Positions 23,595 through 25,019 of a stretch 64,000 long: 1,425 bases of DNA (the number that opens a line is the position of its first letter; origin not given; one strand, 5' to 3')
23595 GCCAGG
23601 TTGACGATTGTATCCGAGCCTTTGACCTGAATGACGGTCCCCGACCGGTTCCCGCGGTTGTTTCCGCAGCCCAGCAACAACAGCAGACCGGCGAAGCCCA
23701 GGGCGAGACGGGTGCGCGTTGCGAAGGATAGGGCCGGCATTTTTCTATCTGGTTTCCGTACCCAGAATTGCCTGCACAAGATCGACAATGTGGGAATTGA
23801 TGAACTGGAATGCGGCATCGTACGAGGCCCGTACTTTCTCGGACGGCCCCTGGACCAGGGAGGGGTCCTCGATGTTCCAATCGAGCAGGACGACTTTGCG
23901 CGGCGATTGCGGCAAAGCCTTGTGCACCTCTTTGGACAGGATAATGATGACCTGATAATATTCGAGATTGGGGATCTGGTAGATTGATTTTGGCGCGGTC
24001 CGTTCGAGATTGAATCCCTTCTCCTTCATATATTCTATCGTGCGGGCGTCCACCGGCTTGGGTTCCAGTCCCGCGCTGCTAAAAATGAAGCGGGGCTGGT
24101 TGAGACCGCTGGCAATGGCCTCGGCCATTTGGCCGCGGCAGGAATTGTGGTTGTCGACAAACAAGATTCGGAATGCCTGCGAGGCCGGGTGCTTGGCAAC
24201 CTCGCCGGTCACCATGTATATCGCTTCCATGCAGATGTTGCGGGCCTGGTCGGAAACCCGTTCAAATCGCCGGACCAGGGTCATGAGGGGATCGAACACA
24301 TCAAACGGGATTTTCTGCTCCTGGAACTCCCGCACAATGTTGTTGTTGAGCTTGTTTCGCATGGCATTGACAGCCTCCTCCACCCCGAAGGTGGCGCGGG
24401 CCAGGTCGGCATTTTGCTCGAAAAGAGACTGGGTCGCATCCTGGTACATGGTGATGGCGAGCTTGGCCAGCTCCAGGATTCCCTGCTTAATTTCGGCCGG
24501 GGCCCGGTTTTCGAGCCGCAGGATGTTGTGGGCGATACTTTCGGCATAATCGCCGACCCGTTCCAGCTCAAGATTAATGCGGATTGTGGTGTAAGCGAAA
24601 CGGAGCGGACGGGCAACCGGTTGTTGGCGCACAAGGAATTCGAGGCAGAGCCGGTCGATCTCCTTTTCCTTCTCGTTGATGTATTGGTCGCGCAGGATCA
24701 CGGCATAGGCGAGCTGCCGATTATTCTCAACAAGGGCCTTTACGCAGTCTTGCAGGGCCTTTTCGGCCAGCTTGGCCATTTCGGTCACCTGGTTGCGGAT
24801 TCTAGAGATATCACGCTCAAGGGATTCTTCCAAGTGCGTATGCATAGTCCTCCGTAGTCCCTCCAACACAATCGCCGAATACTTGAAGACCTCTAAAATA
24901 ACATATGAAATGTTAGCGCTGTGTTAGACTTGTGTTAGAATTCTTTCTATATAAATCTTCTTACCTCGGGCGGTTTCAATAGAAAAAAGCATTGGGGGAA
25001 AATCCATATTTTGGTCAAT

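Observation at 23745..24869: PhoU fused to an ArsC/LMW-phosphatase-like domain whose nucleophilic Cys is replaced by Asp, as first gene of a pst operon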

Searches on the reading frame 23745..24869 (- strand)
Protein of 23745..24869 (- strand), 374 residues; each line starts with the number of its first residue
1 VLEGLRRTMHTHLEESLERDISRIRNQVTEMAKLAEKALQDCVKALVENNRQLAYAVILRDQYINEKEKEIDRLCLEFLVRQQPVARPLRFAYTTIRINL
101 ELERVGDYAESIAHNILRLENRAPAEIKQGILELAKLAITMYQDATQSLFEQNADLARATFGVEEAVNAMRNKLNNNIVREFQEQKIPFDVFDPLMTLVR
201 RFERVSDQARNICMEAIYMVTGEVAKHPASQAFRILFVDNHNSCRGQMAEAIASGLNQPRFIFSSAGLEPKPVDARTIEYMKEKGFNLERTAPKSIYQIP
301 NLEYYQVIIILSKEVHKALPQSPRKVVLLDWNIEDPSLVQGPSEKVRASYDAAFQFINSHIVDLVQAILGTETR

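Call 3: search_protein_families(library=pfam, proteins=[window:23745-24869:-], max_evalue=1)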
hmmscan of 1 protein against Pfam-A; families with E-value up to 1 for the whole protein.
window:23745-24869:- (374 aa): 5 families
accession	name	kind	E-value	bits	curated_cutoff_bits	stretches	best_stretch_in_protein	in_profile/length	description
PF01895.24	PhoU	-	8.6e-32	109.8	23.5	2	28-115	1-88/89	PhoU domain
PF01451.26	LMWPc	-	1.5e-13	51.6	23.2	1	235-360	1-139/144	Low molecular weight phosphotyrosine protein phosphatase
PF12804.13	NTP_transf_3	-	0.14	12.8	27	1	202-259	27-83/160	MobA-like NTP transferase domain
PF12205.13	GIT1_C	-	0.16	12.7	25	1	5-54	18-72/110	G protein-coupled receptor kinase-interacting protein 1 C term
PF01486.22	K-box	-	0.55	10.9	30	1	12-54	47-89/93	K-box region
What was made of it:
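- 24192..24845 (-): PhoU domain (residues 9-226 of the 374-aa ORF): two PhoU repeats forming a helical bundle. Pfam PF01895 x2 (call 3).
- On PhoU (TIGR02135 / PF01895): PF01895 gives 2 stretches, 109.8 bits against 23.5 (call 3).
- On LMWP superfamily (PF01451): 51.6 bits against 23.2, profile positions 1-139 of 144 (call 3).
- Checked: Pfam gives PhoU x2 (E 8.6e-32) and LMWPc (E 1.5e-13, 51.6 bits against a cutoff of 23.2, residues 235-360) (call 3).
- Pfam PhoU x2 and LMWPc (call 3).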

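Call 4: search_protein_families(library=ncbifam, proteins=[window:23745-24869:-], max_evalue=1)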
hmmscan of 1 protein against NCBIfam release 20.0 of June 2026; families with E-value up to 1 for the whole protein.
window:23745-24869:- (374 aa): 7 families
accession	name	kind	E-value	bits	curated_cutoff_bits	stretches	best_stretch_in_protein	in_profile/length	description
TIGR02135.1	phoU_full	equivalog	1.1e-43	149.3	130.25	1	17-223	3-210/212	phosphate signaling complex protein PhoU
NF008332.0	PRK11115.1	equivalog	1e-26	93.9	342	1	9-232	6-229/239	phosphate signaling complex protein PhoU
TIGR02691.1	arsC_pI258_fam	equivalog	1.1e-14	54.8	174.3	1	235-361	1-126/129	arsenate reductase (thioredoxin)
NF010053.0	PRK13530.1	subfamily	2.4e-12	47.4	215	1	235-340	6-110/133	arsenate reductase (thioredoxin)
TIGR02689.1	ars_reduc_gluta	equivalog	6.9e-11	42.4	157.6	1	234-337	2-104/126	arsenate reductase, glutathione/glutaredoxin type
TIGR00116.1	tsf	equivalog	0.019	14.2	104.05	1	26-77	7-59/293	translation elongation factor Ts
TIGR00153.1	TIGR00153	hypoth_equivalog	0.034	13.8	104.3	1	28-212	19-205/217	TIGR00153 family protein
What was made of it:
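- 24192..24845 (-): TIGR02135 scores above its cutoff (call 4).
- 23760..24170 (-): ArsC-type LMWP-fold domain (residues 234-370), catalytically degenerate. Pfam LMWPc 51.6 bits (call 3). arsC_pI258_fam scores 54.8 bits against a cutoff of 174.3 (call 4).
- On PhoU (TIGR02135 / PF01895): TIGR02135 gives 149.3 bits against 130.25 (call 4).
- On Thioredoxin-type arsenate reductase ArsC (TIGR02691): 54.8 bits against 174.3 (call 4).
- Checked: NCBIfam phoU_full scores 149.3 against a cutoff of 130.25 (call 4).
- phoU_full is above its equivalog cutoff, while arsC_pI258_fam is far below its own (call 4).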

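Call 5: find_homologous_proteins(query=window:23745-24869:-, max_evalue=0.00001)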
Query window:23745-24869:- (374 aa): 2899 proteins with E <= 0.00001 among 7339 candidates; the best 120 are listed.
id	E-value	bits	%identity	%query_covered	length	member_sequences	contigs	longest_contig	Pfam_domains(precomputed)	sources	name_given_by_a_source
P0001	1.3e-235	799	100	98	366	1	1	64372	PF01895.25,PF01451.28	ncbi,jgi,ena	-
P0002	4.1e-154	531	64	97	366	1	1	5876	PF01895.25,PF01451.28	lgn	-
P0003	8.7e-150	517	61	98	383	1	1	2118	PF01895.25,PF01451.28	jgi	jgi:phosphate transport system protein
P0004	2.5e-149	515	62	98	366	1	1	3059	PF01895.25,PF01451.28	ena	-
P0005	9.2e-148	510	61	98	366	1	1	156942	PF01895.25,PF01451.28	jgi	jgi:phosphate transport system protein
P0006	1.8e-147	509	60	98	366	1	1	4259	PF01895.25,PF01451.28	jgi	jgi:phosphate transport system protein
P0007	8.9e-147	507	62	97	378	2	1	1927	PF01895.25,PF01451.28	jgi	-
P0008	1.0e-146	507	63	97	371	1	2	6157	PF01895.25,PF01451.28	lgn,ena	-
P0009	1.3e-146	506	61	98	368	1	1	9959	PF01865.22,PF01895.25,PF01451.28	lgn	-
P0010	2.0e-146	506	60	98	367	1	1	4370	PF01895.25,PF01451.28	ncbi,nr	ncbi:MAG: phosphate signaling complex protein PhoU [Chitinivibrionales bacterium]|nr:phosphate signa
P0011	2.8e-146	505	61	97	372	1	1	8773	PF01895.25,PF01451.28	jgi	jgi:phosphate transport system protein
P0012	4.5e-146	505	59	98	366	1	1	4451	PF01895.25,PF01451.28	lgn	-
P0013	7.7e-146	504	62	97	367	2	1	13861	PF01895.25,PF01451.28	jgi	jgi:phosphate transport system protein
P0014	1.3e-145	503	60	97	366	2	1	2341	PF01895.25,PF01451.28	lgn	-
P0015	2.1e-145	503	59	98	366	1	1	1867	PF01895.25,PF01451.28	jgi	jgi:phosphate transport system protein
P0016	4.4e-145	501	63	97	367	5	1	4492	PF01895.25,PF01451.28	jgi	jgi:phosphate transport system protein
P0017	4.7e-145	501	63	97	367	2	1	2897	PF01895.25,PF01451.28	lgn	-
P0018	4.9e-145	501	60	98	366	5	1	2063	PF01895.25,PF01451.28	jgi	jgi:phosphate transport system protein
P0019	5.2e-145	501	60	98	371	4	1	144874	PF01895.25,PF01451.28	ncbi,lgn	-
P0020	8.6e-145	501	62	97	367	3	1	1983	PF01895.25,PF01451.28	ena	-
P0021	1.4e-144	500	63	97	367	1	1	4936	PF01895.25,PF01451.28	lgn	-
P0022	1.7e-144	500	64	97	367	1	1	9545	PF01895.25,PF01451.28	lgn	-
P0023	2.7e-144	499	60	98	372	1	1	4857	PF01895.25,PF01451.28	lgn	-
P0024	3.2e-144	499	61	98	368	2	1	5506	PF01895.25,PF01451.28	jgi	jgi:phosphate transport system protein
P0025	4.1e-144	498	59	98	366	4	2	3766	PF01895.25,PF01451.28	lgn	-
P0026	1.3e-143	497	59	97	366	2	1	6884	PF01895.25,PF01451.28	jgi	jgi:phosphate transport system protein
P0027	4.3e-143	495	59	97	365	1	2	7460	PF01895.25,PF01451.28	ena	-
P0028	5.9e-143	494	58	97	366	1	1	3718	PF01895.25,PF01451.28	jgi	jgi:phosphate transport system protein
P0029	6.3e-143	494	61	97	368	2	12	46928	PF01895.25,PF01451.28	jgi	jgi:phosphate transport system protein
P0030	6.9e-143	494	61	97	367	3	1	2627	PF01895.25,PF01451.28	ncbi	-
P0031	1.0e-142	494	60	97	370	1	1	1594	PF01895.25,PF01451.28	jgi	jgi:phosphate transport system protein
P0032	1.0e-142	494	62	97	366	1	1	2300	PF01895.25,PF01451.28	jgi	jgi:phosphate transport system protein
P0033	1.1e-142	494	61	97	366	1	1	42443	PF01895.25,PF01451.28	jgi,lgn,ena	-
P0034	1.3e-142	493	61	97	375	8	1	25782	PF01895.25,PF01451.28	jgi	-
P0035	1.5e-142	493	60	97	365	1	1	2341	PF01895.25,PF01451.28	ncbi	-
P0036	1.5e-142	493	60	97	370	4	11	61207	PF01895.25,PF01451.28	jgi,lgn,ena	-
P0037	2.4e-142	492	60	98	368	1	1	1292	PF01895.25,PF01451.28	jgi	jgi:phosphate transport system protein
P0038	2.5e-142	492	60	97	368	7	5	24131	PF01895.25,PF01451.28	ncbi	-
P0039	2.5e-142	492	58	98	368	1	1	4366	PF01895.25,PF01451.28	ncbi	-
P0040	2.6e-142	492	59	97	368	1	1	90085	PF01895.25,PF01451.28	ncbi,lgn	-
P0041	3.0e-142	492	58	98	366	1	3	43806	PF01895.25,PF01451.28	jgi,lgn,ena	jgi:phosphate transport system protein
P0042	3.2e-142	492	61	97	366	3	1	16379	PF01895.25,PF01451.28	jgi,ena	-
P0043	6.8e-142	491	59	97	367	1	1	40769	PF01865.22,PF01895.25,PF01451.28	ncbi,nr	ncbi:MAG: phosphate signaling complex protein PhoU [Vicinamibacteria bacterium]|nr:phosphate signali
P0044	1.2e-141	490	61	97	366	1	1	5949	PF01895.25,PF01451.28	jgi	jgi:phosphate transport system protein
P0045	1.3e-141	490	60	97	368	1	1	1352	PF01895.25,PF01451.28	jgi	jgi:phosphate transport system protein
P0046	1.8e-141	490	61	97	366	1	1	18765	PF01895.25,PF01451.28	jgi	jgi:phosphate transport system protein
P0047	2.0e-141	489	59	98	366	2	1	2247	PF01895.25,PF01451.28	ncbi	ncbi:MAG TPA: phosphate signaling complex protein PhoU [Chitinivibrionales bacterium]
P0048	2.3e-141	489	61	97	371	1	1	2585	PF01895.25,PF01451.28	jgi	jgi:phosphate transport system protein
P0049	3.9e-141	488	60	97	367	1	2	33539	PF01895.25,PF01451.28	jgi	jgi:phosphate transport system protein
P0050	4.4e-141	488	62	97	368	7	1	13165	PF01895.25,PF01451.28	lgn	-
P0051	4.5e-141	488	60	97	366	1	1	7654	PF01895.25,PF01451.28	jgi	jgi:phosphate transport system protein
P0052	6.7e-141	488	60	97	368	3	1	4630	PF01895.25,PF01451.28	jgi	-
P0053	7.3e-141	488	60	97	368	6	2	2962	PF01895.25,PF01451.28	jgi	jgi:phosphate transport system protein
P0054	8.1e-141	487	58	97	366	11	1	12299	PF01895.25,PF01451.28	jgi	jgi:phosphate transport system protein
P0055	1.2e-140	487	59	98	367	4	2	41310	PF01895.25,PF01451.28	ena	-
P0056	1.2e-140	487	61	98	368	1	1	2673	PF01895.25,PF01451.28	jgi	jgi:phosphate transport system protein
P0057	1.5e-140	487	60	97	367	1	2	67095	PF01895.25,PF01451.28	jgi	jgi:phosphate transport system protein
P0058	1.6e-140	486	60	97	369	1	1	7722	PF01895.25,PF01451.28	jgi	jgi:phosphate transport system protein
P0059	1.9e-140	486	61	96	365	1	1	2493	PF01895.25,PF01451.28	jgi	jgi:phosphate transport system protein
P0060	2.1e-140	486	60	97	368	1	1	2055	PF01895.25,PF01451.28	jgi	-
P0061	2.2e-140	486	59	97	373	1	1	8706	PF01895.25,PF01451.28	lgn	-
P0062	2.6e-140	486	61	97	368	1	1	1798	PF01895.25,PF01451.28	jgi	jgi:phosphate transport system protein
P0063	3.4e-140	485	60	97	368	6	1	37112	PF01895.25,PF01451.28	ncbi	-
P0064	5.7e-140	485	59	97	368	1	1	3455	PF01895.25,PF01451.28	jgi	jgi:phosphate transport system protein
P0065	6.0e-140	485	60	98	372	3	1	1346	PF01895.25,PF01451.28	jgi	jgi:phosphate transport system protein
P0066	8.8e-140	484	58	97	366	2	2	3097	PF01895.25,PF01451.28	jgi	jgi:phosphate transport system protein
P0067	1.3e-139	483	59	97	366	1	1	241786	PF01895.25,PF01451.28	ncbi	-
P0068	1.4e-139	483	60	97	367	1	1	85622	PF01895.25,PF01451.28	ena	-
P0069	1.5e-139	483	60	97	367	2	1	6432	PF01895.25,PF01451.28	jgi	jgi:phosphate transport system protein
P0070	1.8e-139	483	60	97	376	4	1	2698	PF01895.25,PF01451.28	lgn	-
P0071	1.9e-139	483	60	97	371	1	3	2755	PF01895.25,PF01451.28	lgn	-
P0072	2.2e-139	483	60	97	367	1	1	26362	PF01895.25,PF01451.28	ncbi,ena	-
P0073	2.4e-139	483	61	97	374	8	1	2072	PF01895.25,PF01451.28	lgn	-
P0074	2.5e-139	483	60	98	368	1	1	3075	PF01895.25,PF01451.28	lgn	-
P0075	3.1e-139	482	59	97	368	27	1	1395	PF01895.25,PF01451.28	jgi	-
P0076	3.1e-139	482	57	98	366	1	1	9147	PF01895.25,PF01451.28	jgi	-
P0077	3.2e-139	482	58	98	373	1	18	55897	PF01895.25,PF01451.28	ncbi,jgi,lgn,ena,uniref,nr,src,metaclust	ncbi:MAG: phosphate transport system regulatory protein PhoU [Candidatus Raymondbacteria bacterium R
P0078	3.3e-139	482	59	98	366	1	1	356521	PF01895.25,PF01451.28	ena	-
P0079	4.0e-139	482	59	97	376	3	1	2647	PF01895.25,PF01451.28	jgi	-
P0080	4.1e-139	482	58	98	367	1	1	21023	PF01895.25,PF01451.28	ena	-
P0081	4.2e-139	482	59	97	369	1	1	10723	PF01895.25,PF01451.28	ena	-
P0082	4.9e-139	482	60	98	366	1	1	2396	PF01895.25,PF01451.28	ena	-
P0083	5.7e-139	481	58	97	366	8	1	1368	PF01895.25,PF01451.28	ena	-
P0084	5.8e-139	481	59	97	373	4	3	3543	PF01895.25,PF01451.28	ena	-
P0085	5.9e-139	481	58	98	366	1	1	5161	PF01895.25,PF01451.28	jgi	jgi:phosphate transport system protein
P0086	6.2e-139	481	57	97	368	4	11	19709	PF01895.25,PF01451.28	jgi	jgi:phosphate transport system protein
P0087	7.3e-139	481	60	97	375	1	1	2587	PF01895.25,PF01451.28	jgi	jgi:phosphate transport system protein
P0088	1.0e-138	481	59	97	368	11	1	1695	PF01895.25,PF01451.28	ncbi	-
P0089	1.4e-138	480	60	97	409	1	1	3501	PF01895.25,PF01451.28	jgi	jgi:phosphate transport system protein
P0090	1.5e-138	480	58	97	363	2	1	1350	PF01895.25,PF01451.28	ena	-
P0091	1.5e-138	480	57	97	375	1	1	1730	PF01895.25,PF01451.28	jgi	jgi:phosphate transport system protein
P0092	2.0e-138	480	59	97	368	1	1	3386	PF01895.25,PF01451.28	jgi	jgi:phosphate transport system protein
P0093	2.4e-138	479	59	97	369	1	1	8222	PF01895.25,PF01451.28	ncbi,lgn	ncbi:MAG: phosphate signaling complex protein PhoU [Deferrisomatales bacterium]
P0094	2.5e-138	479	58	98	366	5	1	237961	PF01895.25,PF01451.28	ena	-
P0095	2.6e-138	479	60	97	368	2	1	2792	PF01895.25,PF01451.28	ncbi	-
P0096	2.8e-138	479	58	98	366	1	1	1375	PF01895.25,PF01451.28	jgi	jgi:phosphate transport system protein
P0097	3.9e-138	479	60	97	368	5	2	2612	PF01895.25,PF01451.28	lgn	-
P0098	4.1e-138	479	60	97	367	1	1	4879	PF01895.25,PF01451.28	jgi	-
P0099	4.4e-138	478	59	97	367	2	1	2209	PF01895.25,PF01451.28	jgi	-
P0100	4.5e-138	478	59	97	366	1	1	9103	PF01865.22,PF01895.25,PF01451.28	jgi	jgi:phosphate transport system protein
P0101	4.8e-138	478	59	97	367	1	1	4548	PF01895.25,PF01451.28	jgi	-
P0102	6.4e-138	478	59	97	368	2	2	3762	PF01895.25,PF01451.28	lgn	-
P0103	6.5e-138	478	59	97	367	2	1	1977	PF01895.25,PF01451.28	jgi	jgi:phosphate transport system protein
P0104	6.8e-138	478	59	97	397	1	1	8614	PF01895.25,PF01451.28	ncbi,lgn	-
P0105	7.0e-138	478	59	97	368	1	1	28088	PF01895.25,PF01451.28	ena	-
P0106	7.5e-138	478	59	97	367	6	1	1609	PF01895.25,PF01451.28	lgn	-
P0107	7.6e-138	478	58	98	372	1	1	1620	PF01895.25,PF01451.28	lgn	-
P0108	7.9e-138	478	59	97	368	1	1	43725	PF01895.25,PF01451.28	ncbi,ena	-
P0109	8.4e-138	478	57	97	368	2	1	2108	PF01895.25,PF01451.28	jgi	-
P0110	9.2e-138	477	59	97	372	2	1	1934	PF01895.25,PF01451.28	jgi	-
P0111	9.4e-138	477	58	96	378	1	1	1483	PF01895.25,PF01451.28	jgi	jgi:phosphate transport system protein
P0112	9.7e-138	477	59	97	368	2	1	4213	PF01895.25,PF01451.28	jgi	-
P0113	9.8e-138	477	59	97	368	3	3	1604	PF01895.25,PF01451.28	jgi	-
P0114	1.1e-137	477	59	98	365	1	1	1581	PF01895.25,PF01451.28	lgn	-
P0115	1.3e-137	477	59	97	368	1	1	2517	PF01895.25,PF01451.28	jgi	jgi:phosphate transport system protein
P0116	1.4e-137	477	59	97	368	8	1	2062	PF01895.25,PF01451.28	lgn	-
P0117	1.4e-137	477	59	97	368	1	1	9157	PF01895.25,PF01451.28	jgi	jgi:phosphate transport system protein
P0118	1.4e-137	477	58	98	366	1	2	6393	PF01895.25,PF01451.28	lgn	-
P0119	1.5e-137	477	59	97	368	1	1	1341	PF01895.25,PF01451.28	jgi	jgi:phosphate transport system protein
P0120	1.7e-137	477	58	98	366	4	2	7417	PF01895.25,PF01451.28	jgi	jgi:phosphate transport system protein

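Call 16: find_related_loci(query=A1, collection=genome_contigs, flank=8000)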
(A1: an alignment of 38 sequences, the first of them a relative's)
Query A1 (366 aa) in genome_contigs; peptide patterns used: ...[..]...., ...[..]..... (x = any residue, [..] = any of these).
383 stretches matched a pattern; 312 encode a relative of the query (tblastn E <= 1e-3); the best 80 are kept; 80 distinct loci.
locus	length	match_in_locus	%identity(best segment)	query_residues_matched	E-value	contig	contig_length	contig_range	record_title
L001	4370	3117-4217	60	1-366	6e-162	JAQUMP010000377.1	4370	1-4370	MAG: Chitinivibrionales bacterium isolate STD1_157 NODE_84053_length_4370_cov_2.209993_Sandtown_D1, whole genome shotgun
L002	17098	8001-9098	60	1-366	2e-156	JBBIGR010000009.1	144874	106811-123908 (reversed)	MAG: Fibrobacteria bacterium isolate ETS170220_bin_96 NODE_47_length_144874_cov_7.754093, whole genome shotgun sequence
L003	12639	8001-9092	59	1-364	4e-153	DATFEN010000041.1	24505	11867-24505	MAG TPA_asm: Vicinamibacteria bacterium isolate SMAG_U8608 k141_415009, whole genome shotgun sequence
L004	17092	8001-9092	60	3-364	2e-153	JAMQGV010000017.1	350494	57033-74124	MAG: Vicinamibacteria bacterium isolate ACD1 H2_k97_275501, whole genome shotgun sequence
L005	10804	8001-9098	59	1-366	5e-153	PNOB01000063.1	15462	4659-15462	MAG: Desulfobacterium sp. isolate SW.3.97 SW_1002375_15462, whole genome shotgun sequence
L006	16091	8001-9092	60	3-364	6e-152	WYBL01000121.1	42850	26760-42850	MAG: Acidobacteria bacterium isolate ACD2 k127_457341, whole genome shotgun sequence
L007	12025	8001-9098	60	1-364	9e-150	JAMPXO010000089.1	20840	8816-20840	MAG: Vicinamibacteria bacterium isolate R2F_R2FSRR_metabat.34 R2F_C1316, whole genome shotgun sequence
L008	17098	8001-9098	58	1-366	7e-150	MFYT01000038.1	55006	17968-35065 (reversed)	MAG: Candidatus Raymondbacteria bacterium RIFOXYA2_FULL_49_16 rifoxya2_full_scaffold_198, whole genome shotgun sequence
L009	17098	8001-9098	59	1-366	2e-149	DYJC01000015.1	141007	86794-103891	MAG TPA_asm: Desulfosudis oleivorans isolate FI88_44_71 Afr_mines_FI88_78_length_141007_cov_30_208184, whole genome shot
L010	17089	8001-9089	59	3-365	3e-149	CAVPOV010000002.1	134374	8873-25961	MAG: uncultured delta proteobacterium isolate MFD09779.bin.2.257 genome assembly, contig: contig_22822, whole genome sho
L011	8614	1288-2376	59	1-364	2e-149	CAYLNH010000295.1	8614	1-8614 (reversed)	MAG TPA_asm: uncultured Lentisphaerales bacterium isolate SRP141376_co4_287 genome assembly, contig: NODE_13371_length_8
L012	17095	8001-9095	59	1-363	4e-149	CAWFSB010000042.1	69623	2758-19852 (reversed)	MAG: uncultured Acidobacteriota bacterium isolate MFD00905.bin.3.32 genome assembly, contig: contig_4927, whole genome s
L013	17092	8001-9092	59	1-364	1e-148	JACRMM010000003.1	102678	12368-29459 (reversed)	MAG: Deltaproteobacteria bacterium isolate NC_groundwater_1907_Pr3_S2p5_68_52 SR2-18-S2p5_coassembly_scaffold_71219, who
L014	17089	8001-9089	59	1-362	4e-148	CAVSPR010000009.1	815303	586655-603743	MAG: uncultured Acidobacteriota bacterium isolate MFD02979.bin.2.94 genome assembly, contig: contig_74569, whole genome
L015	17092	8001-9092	59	1-362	2e-147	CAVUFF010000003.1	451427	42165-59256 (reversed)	MAG: uncultured Acidobacteriota bacterium isolate MFD04944.bin.3.170 genome assembly, contig: contig_31070, whole genome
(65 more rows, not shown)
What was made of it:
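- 312 species-level genomes in at least six phyla (call 16). There are 120 colinear homologues and 312 genomes with the same architecture (calls 5, 16). Matches cover residues 1-366 continuously (call 16).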

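Call 22: predict_structure(alignment_id=A1)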
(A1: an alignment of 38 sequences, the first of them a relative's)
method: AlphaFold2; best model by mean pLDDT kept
length: 366 residues; sequences in the alignment: 38
mean_pLDDT: 89.4   pTM: 0.60
mean pLDDT of the five models: 89.4, 88.7, 87.1, 86.3, 83.7
residues with pLDDT >= 90: 250; 70-90: 95; 50-70: 15; < 50: 6
segments of 3 or more residues with pLDDT < 50: none
pLDDT, mean of each block of 10 residues (from residue 1): 73 93 97 96 96 95 95 83 89 96 97 85 97 96 90 86 94 94 95 96 90 66 80 94 92 90 93 94 87 82 87 65 92 92 97 91 64
secondary structure, 60 per line:
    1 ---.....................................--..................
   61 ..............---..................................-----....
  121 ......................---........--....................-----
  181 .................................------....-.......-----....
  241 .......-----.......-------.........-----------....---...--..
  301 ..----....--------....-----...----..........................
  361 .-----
elements in order: H4-40 H43-74 H78-111 H117-142 H146-153 H156-175 H181-213 H220-223 E225-231 H237-247 E253-259 H267-275 E299-302 H307-310 E319-322 H335-361
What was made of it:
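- On PhoU (TIGR02135 / PF01895): In the AF2 model residues 4-213 are all helical (call 22).
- AF2 model: pLDDT 89.4, with a canonical strand, P-loop and helix at residues 233-255 (call 22). The relative position of the two domains in the model is uncertain (pTM 0.60, call 22), and coordinates could not be inspected. The predicted P-loop geometry is canonical (call 22).
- Tried and rejected: Model coordinates are not returned and pTM is only 0.60 (call 22).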
